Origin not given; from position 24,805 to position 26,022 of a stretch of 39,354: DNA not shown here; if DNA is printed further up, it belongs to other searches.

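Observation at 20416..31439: Two head-to-tail ~1,830-aa secreted modular paralogues placed where a pilus-associated adhesin (PilY1 analogue) would be expected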

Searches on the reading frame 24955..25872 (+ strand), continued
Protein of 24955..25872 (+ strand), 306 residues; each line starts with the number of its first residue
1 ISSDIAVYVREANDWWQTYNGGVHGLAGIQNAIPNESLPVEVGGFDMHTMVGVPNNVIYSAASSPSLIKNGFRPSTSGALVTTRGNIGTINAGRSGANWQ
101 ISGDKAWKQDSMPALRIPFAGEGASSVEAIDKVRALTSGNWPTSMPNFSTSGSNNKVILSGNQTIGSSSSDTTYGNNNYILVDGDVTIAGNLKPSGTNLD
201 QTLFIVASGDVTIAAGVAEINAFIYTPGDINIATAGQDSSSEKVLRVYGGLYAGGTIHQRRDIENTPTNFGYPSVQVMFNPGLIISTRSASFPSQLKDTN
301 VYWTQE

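Call 84: search_protein_families(library=pfam, proteins=[L090:2642-3766:+, L090:3778-4362:+, L090:4374-5501:+, L090:6031-6753:+, L090:7641-8345:+, L088:4726-5415:-, L091:7576-8454:+, L088:3903-4736:+, L088:10944-11324:+, L085:7855-10272:+], max_evalue=0.01)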
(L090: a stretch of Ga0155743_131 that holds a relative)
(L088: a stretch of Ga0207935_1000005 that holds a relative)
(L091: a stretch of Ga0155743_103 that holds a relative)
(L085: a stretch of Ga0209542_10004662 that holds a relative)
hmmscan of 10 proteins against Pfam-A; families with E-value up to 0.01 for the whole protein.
L090:2642-3766:+ (375 aa): 2 families
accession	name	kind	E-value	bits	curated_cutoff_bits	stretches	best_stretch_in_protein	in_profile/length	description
PF11104.14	PilM_2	-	8.9e-22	77.9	27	2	6-130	1-124/340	Type IV pilus assembly protein PilM;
PF21522.3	MreB-like_C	-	0.003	18.6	27.8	1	232-321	27-116/123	Archaeal actin homologue MreB-like, C-terminal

L090:3778-4362:+ (195 aa): 1 family
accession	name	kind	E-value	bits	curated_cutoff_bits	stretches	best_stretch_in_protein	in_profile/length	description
PF05137.18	PilN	-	5.9e-05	23.5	22.8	1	105-151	2-47/78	Fimbrial assembly protein (PilN)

L090:4374-5501:+ (376 aa): 1 family
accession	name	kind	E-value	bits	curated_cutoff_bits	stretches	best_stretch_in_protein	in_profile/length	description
PF10741.14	T2SSM_b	-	0.00058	20.2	21.7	1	219-273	40-94/111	Type II secretion system (T2SS), protein M subtype b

L090:6031-6753:+ (241 aa): 1 family
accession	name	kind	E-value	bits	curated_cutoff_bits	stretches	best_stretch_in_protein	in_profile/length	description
PF08843.17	AbiEii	-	5.7e-19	69.4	22.5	1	29-218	7-212/238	Nucleotidyl transferase AbiEii toxin, Type IV TA system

L090:7641-8345:+ (235 aa): 0 families

L088:4726-5415:- (229 aa): 0 families

L091:7576-8454:+ (293 aa): 0 families

L088:3903-4736:+ (278 aa): 1 family
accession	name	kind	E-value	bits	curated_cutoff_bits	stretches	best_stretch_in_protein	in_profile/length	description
PF14341.11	PilX_N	-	0.0065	16.9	25.5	0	21-71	1-50/51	PilX N-terminal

L088:10944-11324:+ (127 aa): 2 families
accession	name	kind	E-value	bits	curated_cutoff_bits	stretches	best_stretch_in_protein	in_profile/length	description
PF00072.30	Response_reg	-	1.6e-25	89.9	30.2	1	8-118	2-108/111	Response regulator receiver domain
PF03709.21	OKR_DC_1_N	-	0.009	16.7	29.3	1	21-124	10-108/111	Orn/Lys/Arg decarboxylase, N-terminal domain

L085:7855-10272:+ (806 aa): 1 family
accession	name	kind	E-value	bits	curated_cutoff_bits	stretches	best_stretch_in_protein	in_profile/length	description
PF00041.27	fn3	-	0.0015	19.2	25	0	336-425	11-81/84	Fibronectin type III domain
